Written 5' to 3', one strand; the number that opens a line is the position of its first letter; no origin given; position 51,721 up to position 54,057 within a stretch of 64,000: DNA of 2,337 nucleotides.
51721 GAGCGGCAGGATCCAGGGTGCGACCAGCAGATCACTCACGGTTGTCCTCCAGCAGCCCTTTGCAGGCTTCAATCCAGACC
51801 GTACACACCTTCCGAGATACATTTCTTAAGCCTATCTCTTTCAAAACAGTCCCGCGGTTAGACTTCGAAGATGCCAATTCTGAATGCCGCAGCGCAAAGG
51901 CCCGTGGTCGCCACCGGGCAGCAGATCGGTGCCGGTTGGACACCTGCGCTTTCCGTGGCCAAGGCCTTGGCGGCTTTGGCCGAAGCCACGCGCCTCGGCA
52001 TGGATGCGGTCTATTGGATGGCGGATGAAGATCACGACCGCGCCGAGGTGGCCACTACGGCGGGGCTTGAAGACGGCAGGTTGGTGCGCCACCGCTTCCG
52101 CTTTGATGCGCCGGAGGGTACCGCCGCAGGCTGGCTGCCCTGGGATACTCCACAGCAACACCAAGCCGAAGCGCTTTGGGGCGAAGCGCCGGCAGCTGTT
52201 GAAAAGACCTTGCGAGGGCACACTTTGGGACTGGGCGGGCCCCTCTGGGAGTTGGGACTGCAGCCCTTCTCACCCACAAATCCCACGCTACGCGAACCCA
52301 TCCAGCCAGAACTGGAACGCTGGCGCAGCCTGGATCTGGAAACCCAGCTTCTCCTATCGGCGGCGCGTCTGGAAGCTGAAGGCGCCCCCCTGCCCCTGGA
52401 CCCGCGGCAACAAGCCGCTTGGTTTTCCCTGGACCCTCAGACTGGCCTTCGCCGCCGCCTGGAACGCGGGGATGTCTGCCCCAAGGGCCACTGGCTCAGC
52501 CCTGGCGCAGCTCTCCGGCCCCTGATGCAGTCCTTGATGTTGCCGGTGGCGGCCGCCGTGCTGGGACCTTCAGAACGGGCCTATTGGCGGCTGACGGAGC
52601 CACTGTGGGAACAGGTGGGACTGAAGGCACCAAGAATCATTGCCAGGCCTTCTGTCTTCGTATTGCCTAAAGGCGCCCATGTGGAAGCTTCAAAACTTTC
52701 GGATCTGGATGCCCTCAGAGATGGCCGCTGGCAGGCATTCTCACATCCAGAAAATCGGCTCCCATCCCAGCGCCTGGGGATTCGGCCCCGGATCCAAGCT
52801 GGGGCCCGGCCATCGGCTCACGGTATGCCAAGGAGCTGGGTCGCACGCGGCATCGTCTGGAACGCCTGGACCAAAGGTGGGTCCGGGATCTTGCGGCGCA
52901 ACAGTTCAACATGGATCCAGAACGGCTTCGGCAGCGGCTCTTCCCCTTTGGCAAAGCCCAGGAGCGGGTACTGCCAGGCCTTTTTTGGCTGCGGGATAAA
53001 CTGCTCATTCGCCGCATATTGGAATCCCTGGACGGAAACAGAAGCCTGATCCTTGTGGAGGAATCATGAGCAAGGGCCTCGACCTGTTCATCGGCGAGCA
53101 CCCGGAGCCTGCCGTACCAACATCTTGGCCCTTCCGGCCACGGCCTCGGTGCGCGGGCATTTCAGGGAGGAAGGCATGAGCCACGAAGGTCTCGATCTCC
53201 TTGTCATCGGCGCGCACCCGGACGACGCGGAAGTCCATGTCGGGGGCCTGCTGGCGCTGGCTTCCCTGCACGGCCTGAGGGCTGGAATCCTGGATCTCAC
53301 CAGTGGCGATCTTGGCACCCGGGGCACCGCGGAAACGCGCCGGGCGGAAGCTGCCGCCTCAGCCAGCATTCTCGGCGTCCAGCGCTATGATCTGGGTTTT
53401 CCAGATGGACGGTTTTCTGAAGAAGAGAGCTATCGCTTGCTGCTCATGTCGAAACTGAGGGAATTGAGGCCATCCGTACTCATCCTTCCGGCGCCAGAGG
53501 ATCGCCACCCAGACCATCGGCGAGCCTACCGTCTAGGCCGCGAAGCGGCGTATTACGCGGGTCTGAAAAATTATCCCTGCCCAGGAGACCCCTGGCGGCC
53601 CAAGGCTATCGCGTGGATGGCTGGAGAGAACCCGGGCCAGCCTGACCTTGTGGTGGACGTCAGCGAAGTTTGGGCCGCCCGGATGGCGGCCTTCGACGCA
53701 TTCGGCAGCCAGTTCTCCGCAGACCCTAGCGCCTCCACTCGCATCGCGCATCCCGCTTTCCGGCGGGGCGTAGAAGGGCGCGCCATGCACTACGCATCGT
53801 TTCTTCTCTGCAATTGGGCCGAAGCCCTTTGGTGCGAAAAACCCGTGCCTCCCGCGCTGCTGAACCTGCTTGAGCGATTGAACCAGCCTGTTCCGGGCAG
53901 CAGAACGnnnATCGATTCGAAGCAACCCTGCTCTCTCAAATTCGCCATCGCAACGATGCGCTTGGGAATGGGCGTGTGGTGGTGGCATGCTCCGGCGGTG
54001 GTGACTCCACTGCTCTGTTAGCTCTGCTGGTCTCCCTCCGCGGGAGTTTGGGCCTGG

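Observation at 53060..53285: bshB is preceded by a diverged tandem duplicate of its own 5' end, forming a 37-codon uORF ATGA-coupled to both bshC and bshB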

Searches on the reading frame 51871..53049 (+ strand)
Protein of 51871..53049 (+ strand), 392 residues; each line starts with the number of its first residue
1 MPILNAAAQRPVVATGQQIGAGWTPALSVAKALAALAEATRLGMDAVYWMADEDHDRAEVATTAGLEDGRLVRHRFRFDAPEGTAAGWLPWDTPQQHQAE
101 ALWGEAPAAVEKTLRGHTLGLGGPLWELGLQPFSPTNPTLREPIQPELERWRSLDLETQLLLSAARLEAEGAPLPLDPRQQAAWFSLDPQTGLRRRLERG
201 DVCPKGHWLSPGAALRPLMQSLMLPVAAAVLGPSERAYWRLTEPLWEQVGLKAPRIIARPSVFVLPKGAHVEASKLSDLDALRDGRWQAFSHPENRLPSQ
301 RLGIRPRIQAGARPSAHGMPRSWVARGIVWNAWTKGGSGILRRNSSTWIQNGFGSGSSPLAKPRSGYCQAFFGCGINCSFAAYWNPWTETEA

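Call 7: search_protein_families(library=ncbifam, proteins=[window:51871-53049:+], max_evalue=0.01)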
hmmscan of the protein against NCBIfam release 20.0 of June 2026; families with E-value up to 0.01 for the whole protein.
window:51871-53049:+ (392 aa): 1 family
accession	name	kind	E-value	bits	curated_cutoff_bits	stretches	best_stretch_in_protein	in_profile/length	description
TIGR03998.1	thiol_BshC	equivalog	3.8e-20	72.3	265.8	2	209-271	320-382/529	bacillithiol biosynthesis cysteine-adding enzyme BshC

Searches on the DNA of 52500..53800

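Call 45: search_rna_families(source=window, start=52500, end=53800, threshold=evalue, max_evalue=1)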
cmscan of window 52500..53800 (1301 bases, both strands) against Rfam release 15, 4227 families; matches with E-value up to 1: 0.
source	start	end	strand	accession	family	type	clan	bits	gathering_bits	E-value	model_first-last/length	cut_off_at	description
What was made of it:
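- On Known structured RNA family (Rfam 15): There are no matches at E <= 1 in 52500-53800 (call 45).
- There is no Rfam match (call 45).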

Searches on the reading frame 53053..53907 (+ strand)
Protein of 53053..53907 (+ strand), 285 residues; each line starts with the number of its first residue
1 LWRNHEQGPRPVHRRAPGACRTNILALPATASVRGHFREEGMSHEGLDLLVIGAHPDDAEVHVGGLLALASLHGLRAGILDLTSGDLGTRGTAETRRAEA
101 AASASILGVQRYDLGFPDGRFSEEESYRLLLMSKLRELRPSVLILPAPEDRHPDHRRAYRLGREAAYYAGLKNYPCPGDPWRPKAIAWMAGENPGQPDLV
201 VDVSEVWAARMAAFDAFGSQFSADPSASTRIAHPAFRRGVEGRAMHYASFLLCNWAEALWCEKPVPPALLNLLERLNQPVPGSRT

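Call 7: search_protein_families(library=ncbifam, proteins=[window:53176-53907:+], max_evalue=0.01)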
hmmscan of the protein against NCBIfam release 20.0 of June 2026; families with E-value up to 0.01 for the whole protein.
window:53176-53907:+ (244 aa): 4 families
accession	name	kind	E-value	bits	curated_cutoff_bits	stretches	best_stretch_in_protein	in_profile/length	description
TIGR04001.1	thiol_BshB1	equivalog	1.7e-56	191.5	182.5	1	6-223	2-223/226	bacillithiol biosynthesis deacetylase BshB1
TIGR04000.1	thiol_BshB2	equivalog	9.2e-11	41.8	195.25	1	8-180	3-185/217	bacillithiol biosynthesis deacetylase BshB2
TIGR03445.1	mycothiol_MshB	equivalog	2.9e-07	30.6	224.35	1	89-149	114-174/284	N-acetyl-1-D-myo-inositol-2-amino-2-deoxy-alpha-D-glucopyranoside deacetylase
TIGR03446.1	mycothiol_Mca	equivalog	1.7e-06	27.8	277.15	1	8-147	3-173/283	mycothiol conjugate amidase Mca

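Call 8: find_encoding_contigs(protein=window:53176-53907:+, flank=6000, max_places=8)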
Protein window:53176-53907:+ (244 aa): no gene with exactly this product is on record in the collection.
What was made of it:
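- Tried and rejected: It was not on record (call 8).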

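Call 9: find_related_loci(query=window:53176-53907:+, collection=genome_contigs, flank=4000)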
Query window:53176-53907:+ (244 aa) in genome_contigs; peptide patterns used: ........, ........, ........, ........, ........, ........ (x = any residue, [..] = any of these).
599 stretches matched a pattern (row limit reached: there are more); 450 encode a relative of the query (tblastn E <= 1e-3); the best 80 are kept; 80 distinct loci.
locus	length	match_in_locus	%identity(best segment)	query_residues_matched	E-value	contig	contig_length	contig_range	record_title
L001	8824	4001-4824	90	1-236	1e-142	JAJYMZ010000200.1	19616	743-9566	MAG: Acidobacteria bacterium isolate DBS2-4.bin22 NODE_4828_length_19616_cov_1.13715, whole genome shotgun sequence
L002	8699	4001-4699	89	4-236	1e-137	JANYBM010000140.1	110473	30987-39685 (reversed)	MAG: Holophagaceae bacterium isolate GL140_6_metabat_10 GL140_6_k141_1667484, whole genome shotgun sequence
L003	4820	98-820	85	4-244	3e-133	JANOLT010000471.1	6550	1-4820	MAG: Holophagaceae bacterium isolate VAR_45_metabat_219 VAR_45_k141_726329, whole genome shotgun sequence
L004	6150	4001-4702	84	4-236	2e-128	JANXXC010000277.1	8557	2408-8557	MAG: Holophagaceae bacterium isolate GL140_2_metabat_343 GL140_2_k141_110411, whole genome shotgun sequence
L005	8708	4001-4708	75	5-239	1e-116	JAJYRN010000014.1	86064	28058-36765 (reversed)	MAG: Acidobacteria bacterium isolate DX1.bin12 NODE_317_length_86064_cov_9.169857, whole genome shotgun sequence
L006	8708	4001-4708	75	4-238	3e-116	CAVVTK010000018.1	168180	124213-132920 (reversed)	MAG: uncultured Holophagaceae bacterium isolate MFD02832.bin.3.68 genome assembly, contig: contig_64041, whole genome sh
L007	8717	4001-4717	74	1-239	1e-115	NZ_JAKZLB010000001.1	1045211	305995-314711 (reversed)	Geothrix oryzisoli strain SG189 Scaffold1, whole genome shotgun sequence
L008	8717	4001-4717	74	1-239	9e-116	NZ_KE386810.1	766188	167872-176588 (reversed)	Geothrix fermentans DSM 14018 G398DRAFT_scaffold00001.1, whole genome shotgun sequence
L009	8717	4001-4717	73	1-239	1e-115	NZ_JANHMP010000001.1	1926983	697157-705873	Geothrix campi strain SG10 Scaffold1, whole genome shotgun sequence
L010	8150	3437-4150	72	1-238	6e-115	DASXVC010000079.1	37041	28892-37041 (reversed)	MAG TPA_asm: Geothrix sp. isolate SMAG_U4734 k141_359690, whole genome shotgun sequence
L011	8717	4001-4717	73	1-239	5e-115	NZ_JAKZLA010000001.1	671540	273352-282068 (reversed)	Geothrix terrae strain SG184 Scaffold1, whole genome shotgun sequence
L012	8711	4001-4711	74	3-238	4e-115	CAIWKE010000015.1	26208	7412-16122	MAG: uncultured Holophagaceae bacterium isolate A14_bin-1248 genome assembly, contig: bin-1248:15/41, whole genome shotg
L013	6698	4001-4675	76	3-226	5e-114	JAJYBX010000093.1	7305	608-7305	MAG: Acidobacteria bacterium isolate BP9.bin133 NODE_21981_length_7305_cov_2.756339, whole genome shotgun sequence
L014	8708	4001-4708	73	1-236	7e-114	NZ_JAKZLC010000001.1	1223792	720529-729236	Geothrix paludis strain SG195 Scaffold1, whole genome shotgun sequence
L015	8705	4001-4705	74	6-239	7e-114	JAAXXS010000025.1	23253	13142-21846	MAG: Holophagaceae bacterium isolate W9_Combined_metabat2_127 W9_Combined_metabat2_127_NODE_1177, whole genome shotgun s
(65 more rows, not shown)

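Call 17: find_homologous_proteins(query=window:53053-53907:+, max_evalue=1e-60)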
Query window:53053-53907:+ (285 aa): 495 proteins with E <= 1e-60 among 8000 candidates; the best 120 are listed.
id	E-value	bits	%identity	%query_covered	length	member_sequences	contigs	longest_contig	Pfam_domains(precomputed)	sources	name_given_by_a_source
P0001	1.2e-160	552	100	86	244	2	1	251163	PF02585.23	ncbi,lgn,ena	-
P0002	5.7e-142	491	88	86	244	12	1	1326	PF02585.23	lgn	-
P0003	2.1e-141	489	87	86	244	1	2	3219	PF02585.23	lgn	-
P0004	1.8e-137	476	83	89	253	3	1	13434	PF02585.23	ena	-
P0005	3.9e-137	475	86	84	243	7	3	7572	PF02585.23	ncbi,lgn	-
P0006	4.9e-137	474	88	83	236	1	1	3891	PF02585.23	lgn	-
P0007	1.5e-136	473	89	82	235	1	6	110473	PF02585.23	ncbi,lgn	-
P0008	5.9e-136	471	85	85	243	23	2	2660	PF02585.23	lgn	-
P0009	9.7e-134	464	86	84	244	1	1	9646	PF02585.23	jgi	jgi:bacillithiol biosynthesis deacetylase BshB1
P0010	1.7e-131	456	86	81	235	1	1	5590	PF02585.23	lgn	-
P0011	3.6e-127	442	84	81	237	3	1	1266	PF02585.23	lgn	-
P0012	2.6e-126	439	82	83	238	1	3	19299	PF02585.23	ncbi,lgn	-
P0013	1.5e-124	433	84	81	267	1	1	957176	PF02585.23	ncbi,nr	ncbi:MAG: bacillithiol biosynthesis deacetylase BshB1 [Holophagaceae bacterium]|nr:bacillithiol bios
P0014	2.4e-122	426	80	82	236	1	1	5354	PF02585.23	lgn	-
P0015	1.4e-120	420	79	81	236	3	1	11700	PF02585.23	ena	-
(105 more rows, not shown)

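Call 19: find_encoding_contigs(protein=P0001, flank=3000, max_places=3)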
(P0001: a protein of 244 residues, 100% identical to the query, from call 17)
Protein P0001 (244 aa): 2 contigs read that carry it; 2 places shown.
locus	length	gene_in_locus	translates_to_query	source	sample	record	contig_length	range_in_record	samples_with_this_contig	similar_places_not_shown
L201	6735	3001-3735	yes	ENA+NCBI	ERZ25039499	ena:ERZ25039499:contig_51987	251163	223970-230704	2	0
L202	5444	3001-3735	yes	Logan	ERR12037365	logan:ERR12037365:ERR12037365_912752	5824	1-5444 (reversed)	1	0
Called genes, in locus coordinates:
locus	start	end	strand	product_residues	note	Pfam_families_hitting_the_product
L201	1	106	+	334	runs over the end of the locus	PF00044:Gp_dh_N, PF02800:Gp_dh_C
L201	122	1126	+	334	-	PF00044:Gp_dh_N, PF02800:Gp_dh_C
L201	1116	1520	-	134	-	-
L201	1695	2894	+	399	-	PF10079:Rossmann-like_BshC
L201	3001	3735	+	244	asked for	PF02585:PIG-L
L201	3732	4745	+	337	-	PF01171:ATP_bind_3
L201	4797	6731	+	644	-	PF06480:FtsH_ext (faint), PF06068:TIP49 (faint), PF00004:AAA, PF17862:AAA_lid_3, PF01434:Peptidase_M41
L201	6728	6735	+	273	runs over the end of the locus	PF00809:Pterin_bind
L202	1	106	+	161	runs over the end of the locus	?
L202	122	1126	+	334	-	PF00044:Gp_dh_N, PF02800:Gp_dh_C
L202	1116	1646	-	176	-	-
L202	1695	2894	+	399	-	PF10079:Rossmann-like_BshC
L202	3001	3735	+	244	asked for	PF02585:PIG-L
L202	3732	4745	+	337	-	PF01171:ATP_bind_3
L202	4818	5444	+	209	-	?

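Call 20: find_encoding_contigs(protein=P0013, flank=3000, max_places=3)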
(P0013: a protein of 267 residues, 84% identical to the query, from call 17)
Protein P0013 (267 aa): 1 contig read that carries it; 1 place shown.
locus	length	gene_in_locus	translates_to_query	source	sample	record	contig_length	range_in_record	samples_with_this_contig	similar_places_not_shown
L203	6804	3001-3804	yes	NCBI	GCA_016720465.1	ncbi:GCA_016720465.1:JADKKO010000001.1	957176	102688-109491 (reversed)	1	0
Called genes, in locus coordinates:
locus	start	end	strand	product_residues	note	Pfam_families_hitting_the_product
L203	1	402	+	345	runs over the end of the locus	PF00044:Gp_dh_N, PF02800:Gp_dh_C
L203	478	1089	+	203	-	-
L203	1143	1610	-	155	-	-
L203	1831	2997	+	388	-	PF10079:Rossmann-like_BshC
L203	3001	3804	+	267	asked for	PF02585:PIG-L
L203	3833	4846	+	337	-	PF01171:ATP_bind_3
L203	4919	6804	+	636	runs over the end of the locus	PF06480:FtsH_ext (faint), PF06068:TIP49 (faint), PF00004:AAA, PF07728:AAA_5 (faint), PF17862:AAA_lid_3, PF01434:Peptidase_M41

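Call 21: find_encoding_contigs(protein=P0004, flank=3000, max_places=3)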
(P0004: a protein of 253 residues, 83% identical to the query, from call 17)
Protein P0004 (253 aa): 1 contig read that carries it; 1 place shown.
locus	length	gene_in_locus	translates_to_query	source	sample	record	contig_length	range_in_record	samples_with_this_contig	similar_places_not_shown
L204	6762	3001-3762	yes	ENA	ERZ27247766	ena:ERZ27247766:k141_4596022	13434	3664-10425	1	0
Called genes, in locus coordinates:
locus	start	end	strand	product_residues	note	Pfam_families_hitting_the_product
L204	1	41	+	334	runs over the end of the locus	PF00044:Gp_dh_N, PF02800:Gp_dh_C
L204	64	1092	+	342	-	PF00044:Gp_dh_N, PF02800:Gp_dh_C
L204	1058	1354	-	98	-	-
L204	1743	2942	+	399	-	PF10079:Rossmann-like_BshC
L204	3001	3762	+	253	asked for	PF02585:PIG-L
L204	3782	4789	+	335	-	PF01171:ATP_bind_3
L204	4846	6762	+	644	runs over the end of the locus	PF06480:FtsH_ext (faint), PF06068:TIP49 (faint), PF07728:AAA_5 (faint), PF00004:AAA, PF17862:AAA_lid_3, PF01434:Peptidase_M41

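Call 23: find_encoding_contigs(protein=P0002, flank=3000, max_places=3)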
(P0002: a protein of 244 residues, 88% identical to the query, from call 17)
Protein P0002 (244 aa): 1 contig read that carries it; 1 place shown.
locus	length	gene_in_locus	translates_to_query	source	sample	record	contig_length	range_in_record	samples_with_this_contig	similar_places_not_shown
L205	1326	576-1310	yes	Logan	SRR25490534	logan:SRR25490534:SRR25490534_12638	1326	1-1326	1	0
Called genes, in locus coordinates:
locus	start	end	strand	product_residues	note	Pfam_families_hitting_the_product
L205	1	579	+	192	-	?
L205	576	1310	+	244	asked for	PF02585:PIG-L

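Call 24: find_encoding_contigs(protein=P0003, flank=3000, max_places=3)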
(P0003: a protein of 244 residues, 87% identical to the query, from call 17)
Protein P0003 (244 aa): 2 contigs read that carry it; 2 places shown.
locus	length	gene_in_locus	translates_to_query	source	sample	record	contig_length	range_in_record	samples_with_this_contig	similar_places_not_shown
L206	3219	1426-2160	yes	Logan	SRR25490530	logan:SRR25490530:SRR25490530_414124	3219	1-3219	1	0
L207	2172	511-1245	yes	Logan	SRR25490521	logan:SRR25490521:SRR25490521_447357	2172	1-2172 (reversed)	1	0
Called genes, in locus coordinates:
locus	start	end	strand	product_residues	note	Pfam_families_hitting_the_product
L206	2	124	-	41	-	?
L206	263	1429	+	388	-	PF10079:Rossmann-like_BshC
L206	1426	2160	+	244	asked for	PF02585:PIG-L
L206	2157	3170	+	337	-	PF01171:ATP_bind_3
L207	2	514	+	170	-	?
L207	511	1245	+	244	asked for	PF02585:PIG-L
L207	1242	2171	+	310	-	?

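Call 25: find_encoding_contigs(protein=P0006, flank=3000, max_places=3)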
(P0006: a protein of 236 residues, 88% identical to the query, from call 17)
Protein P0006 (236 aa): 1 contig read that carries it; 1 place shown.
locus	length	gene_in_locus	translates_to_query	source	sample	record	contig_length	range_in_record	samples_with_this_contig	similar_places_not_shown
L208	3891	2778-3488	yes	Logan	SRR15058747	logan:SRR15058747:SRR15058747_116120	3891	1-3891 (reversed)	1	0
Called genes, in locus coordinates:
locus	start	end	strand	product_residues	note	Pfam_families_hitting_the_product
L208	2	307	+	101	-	?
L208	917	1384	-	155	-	-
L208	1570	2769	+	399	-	PF10079:Rossmann-like_BshC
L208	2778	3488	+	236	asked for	PF02585:PIG-L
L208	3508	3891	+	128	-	?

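Call 26: find_encoding_contigs(protein=P0009, flank=3000, max_places=3)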
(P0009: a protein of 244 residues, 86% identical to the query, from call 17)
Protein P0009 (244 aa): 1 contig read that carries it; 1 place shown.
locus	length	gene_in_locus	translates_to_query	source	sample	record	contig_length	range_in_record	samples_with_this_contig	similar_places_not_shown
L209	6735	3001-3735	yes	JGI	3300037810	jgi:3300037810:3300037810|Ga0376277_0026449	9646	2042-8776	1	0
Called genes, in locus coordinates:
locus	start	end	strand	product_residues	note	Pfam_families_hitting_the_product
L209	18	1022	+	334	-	PF00044:Gp_dh_N, PF02800:Gp_dh_C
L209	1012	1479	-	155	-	-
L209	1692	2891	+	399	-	PF10079:Rossmann-like_BshC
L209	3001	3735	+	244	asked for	PF02585:PIG-L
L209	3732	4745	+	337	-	PF01171:ATP_bind_3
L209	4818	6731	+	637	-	PF06480:FtsH_ext (faint), PF06068:TIP49 (faint), PF00004:AAA, PF07728:AAA_5 (faint), PF17862:AAA_lid_3, PF01434:Peptidase_M41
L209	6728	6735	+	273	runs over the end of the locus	PF00809:Pterin_bind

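Call 27: find_encoding_contigs(protein=P0012, flank=3000, max_places=3)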
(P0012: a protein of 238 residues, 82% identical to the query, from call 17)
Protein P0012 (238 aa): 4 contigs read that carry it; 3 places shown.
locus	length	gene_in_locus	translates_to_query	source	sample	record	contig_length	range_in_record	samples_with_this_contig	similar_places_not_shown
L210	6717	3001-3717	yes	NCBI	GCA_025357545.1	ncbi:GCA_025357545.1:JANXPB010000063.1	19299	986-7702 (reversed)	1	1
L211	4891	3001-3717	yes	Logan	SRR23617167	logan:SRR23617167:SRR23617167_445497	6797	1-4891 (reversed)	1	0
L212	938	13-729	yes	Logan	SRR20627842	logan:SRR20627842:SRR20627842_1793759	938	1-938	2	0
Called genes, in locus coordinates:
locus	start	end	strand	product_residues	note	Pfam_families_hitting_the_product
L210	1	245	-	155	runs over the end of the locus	-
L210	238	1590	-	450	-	-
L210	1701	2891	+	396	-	PF10079:Rossmann-like_BshC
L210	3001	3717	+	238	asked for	PF02585:PIG-L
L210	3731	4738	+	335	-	PF01171:ATP_bind_3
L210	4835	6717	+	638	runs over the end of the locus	PF06480:FtsH_ext (faint), PF06068:TIP49 (faint), PF00004:AAA, PF07728:AAA_5 (faint), PF17862:AAA_lid_3, PF01434:Peptidase_M41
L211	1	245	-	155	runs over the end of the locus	-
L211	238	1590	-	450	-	-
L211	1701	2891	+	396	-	PF10079:Rossmann-like_BshC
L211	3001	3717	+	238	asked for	PF02585:PIG-L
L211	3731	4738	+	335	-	PF01171:ATP_bind_3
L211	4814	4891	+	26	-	?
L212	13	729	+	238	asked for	PF02585:PIG-L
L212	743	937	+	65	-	?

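Call 36: find_encoding_contigs(protein=P0005, flank=1500, max_places=3)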
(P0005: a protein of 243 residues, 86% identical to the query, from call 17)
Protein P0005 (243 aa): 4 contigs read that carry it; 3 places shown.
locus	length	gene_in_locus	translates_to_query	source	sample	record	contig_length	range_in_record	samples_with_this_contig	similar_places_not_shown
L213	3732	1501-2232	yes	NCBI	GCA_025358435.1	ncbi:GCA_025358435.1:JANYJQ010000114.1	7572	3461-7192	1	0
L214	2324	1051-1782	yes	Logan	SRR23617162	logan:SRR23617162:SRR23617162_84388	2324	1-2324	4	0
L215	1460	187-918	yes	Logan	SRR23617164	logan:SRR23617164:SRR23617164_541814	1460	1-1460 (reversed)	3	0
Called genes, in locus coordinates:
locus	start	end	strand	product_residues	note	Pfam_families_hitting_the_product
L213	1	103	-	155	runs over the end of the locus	-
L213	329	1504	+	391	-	PF10079:Rossmann-like_BshC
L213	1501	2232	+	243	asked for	PF02585:PIG-L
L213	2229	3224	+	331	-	PF01171:ATP_bind_3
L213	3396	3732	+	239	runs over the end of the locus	?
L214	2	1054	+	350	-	?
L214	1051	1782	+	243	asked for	PF02585:PIG-L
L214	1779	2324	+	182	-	?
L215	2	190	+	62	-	?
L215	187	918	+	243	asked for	PF02585:PIG-L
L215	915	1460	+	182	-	?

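Call 37: find_encoding_contigs(protein=P0010, flank=1500, max_places=3)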
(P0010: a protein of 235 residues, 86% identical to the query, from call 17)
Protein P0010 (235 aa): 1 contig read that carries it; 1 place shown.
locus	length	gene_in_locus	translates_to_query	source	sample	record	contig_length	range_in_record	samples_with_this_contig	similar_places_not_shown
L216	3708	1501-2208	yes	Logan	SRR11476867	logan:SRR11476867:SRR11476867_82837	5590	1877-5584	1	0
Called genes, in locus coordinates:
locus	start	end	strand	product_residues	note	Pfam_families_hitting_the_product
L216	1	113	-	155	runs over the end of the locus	-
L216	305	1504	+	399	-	PF10079:Rossmann-like_BshC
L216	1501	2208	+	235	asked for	PF02585:PIG-L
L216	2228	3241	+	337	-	PF01171:ATP_bind_3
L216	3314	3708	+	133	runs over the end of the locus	?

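Call 38: find_encoding_contigs(protein=P0008, flank=1500, max_places=3)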
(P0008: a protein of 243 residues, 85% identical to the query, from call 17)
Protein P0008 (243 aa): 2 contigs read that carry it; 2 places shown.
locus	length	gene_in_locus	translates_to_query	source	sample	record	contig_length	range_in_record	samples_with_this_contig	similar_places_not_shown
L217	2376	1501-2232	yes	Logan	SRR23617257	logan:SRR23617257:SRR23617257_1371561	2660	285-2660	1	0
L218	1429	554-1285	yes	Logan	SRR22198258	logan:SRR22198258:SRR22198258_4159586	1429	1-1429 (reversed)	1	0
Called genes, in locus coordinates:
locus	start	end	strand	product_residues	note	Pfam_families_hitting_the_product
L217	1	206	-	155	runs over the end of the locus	-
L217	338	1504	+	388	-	PF10079:Rossmann-like_BshC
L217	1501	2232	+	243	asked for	PF02585:PIG-L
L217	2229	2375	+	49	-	?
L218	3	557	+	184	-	?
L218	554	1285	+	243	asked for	PF02585:PIG-L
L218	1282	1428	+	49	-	?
